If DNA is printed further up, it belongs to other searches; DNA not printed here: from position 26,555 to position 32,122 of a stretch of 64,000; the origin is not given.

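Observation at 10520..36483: About 27-kb minus-strand cell-surface locus of giant secreted proteins (5107 aa, 1755 aa, 1067 aa beta-helix, 397 aa, TPR anchor)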

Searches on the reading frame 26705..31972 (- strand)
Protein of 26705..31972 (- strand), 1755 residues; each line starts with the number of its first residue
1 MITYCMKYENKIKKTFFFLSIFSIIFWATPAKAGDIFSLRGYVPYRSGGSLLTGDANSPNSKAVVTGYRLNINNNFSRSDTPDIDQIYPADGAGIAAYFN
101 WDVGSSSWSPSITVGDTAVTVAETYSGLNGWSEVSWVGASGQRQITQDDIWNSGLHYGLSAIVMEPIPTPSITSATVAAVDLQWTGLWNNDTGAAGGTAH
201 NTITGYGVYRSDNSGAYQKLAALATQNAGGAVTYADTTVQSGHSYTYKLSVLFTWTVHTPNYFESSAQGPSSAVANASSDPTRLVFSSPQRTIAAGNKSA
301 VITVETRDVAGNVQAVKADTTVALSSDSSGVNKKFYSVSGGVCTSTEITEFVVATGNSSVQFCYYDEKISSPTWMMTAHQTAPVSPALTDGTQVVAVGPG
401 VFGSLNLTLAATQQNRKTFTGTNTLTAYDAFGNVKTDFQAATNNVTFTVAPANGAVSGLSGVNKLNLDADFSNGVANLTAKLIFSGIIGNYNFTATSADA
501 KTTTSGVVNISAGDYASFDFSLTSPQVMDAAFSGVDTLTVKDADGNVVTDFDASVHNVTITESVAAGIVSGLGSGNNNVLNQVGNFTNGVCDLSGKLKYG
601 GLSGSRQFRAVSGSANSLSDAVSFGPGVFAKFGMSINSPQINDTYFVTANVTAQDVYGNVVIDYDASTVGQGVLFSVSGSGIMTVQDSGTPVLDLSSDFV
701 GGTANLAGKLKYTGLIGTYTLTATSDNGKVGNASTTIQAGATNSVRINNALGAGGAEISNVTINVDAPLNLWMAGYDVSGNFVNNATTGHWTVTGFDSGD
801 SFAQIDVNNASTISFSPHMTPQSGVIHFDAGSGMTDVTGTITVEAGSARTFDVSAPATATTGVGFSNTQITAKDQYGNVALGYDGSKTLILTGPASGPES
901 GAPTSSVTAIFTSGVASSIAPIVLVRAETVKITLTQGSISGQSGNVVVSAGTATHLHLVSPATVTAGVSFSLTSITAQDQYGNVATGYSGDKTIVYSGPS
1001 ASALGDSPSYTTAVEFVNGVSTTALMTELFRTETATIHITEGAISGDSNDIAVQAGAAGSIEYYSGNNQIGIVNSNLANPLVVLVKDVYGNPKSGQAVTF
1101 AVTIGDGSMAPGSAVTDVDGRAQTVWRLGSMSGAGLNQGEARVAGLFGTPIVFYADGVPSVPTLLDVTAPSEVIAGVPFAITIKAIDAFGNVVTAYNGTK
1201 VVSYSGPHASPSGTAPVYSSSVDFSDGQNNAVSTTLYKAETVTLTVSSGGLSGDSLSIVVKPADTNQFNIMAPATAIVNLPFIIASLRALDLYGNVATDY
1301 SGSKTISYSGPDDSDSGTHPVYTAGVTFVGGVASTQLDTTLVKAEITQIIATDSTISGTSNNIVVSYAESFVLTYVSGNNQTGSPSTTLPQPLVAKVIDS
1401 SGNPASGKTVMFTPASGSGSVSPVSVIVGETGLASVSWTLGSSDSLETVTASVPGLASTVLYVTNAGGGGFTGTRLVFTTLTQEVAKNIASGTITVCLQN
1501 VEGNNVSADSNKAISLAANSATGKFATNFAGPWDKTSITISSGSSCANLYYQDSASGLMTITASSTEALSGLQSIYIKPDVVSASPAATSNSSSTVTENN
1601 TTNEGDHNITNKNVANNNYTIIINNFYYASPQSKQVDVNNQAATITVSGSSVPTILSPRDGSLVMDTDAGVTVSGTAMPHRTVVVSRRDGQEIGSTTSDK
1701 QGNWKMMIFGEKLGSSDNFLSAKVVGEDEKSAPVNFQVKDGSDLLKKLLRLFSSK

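Call 7: search_protein_families(library=pfam, proteins=[window:26705-31972:-], max_evalue=0.01)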
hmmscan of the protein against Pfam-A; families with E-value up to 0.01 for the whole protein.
window:26705-31972:- (1755 aa): 3 families
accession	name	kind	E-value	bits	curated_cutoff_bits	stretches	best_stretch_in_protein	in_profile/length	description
PF02369.22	Big_1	-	9.5e-09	35.7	34.9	2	1076-1124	16-64/93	Bacterial Ig-like domain (group 1)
PF17936.7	Big_6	-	0.00017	22.2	27.6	1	1667-1712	11-56/83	Bacterial Ig domain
PF20257.3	SAM_HAT_C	-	0.0021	18.8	25.5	0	1182-1201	2-21/84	SAM hydroxide adenosyltransferase C-terminal domain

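Call 29: search_protein_families(library=ncbifam, proteins=[window:26705-31972:-], max_evalue=0.1)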
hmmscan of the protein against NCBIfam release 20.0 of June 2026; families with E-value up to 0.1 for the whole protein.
window:26705-31972:- (1755 aa): 0 families

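Call 31: search_solved_structures(query=window:26705-31972:-, max_evalue=1)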
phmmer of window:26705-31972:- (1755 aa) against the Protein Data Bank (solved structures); distinct sequences matched with E-value up to 1: 2.
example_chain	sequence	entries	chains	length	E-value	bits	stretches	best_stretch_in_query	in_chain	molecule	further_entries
6xw5_C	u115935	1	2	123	0.67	10.4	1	1497-1584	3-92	Nanobody NB-5820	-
4dk3_A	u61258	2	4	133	0.99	9.8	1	1497-1606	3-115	single domain antibody VHH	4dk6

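Call 48: find_related_loci(query=A3, collection=genome_contigs, flank=10000)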
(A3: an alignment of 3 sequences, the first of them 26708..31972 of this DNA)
Query A3 (1755 aa) in genome_contigs; peptide patterns used: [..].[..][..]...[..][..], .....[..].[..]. (x = any residue, [..] = any of these).
166 stretches matched a pattern; 2 encode a relative of the query (tblastn E <= 1e-3); 2 distinct loci.
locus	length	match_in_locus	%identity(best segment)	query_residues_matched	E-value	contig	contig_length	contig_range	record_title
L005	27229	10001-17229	36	11-1742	6e-166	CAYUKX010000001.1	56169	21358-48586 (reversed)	MAG TPA_asm: uncultured Candidatus Saccharibacteria bacterium isolate SRP107338_co1_190 genome assembly, contig: NODE_25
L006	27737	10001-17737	35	4-1742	9e-163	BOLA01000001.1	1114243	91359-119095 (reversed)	Patescibacteria group bacterium BroJett037 DNA, sequence1, whole genome shotgun sequence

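Call 53: find_related_loci(query=A4, collection=metagenome_contigs, flank=10000)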
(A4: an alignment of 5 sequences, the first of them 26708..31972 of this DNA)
Query A4 (1755 aa) in metagenome_contigs; peptide patterns used: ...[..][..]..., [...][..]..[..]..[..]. (x = any residue, [..] = any of these).
120 stretches matched a pattern; 2 encode a relative of the query (tblastn E <= 1e-3); 2 distinct loci.
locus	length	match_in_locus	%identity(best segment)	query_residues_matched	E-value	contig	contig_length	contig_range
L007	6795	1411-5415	46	4-1583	0e+0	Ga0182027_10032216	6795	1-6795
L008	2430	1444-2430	92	1-329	0e+0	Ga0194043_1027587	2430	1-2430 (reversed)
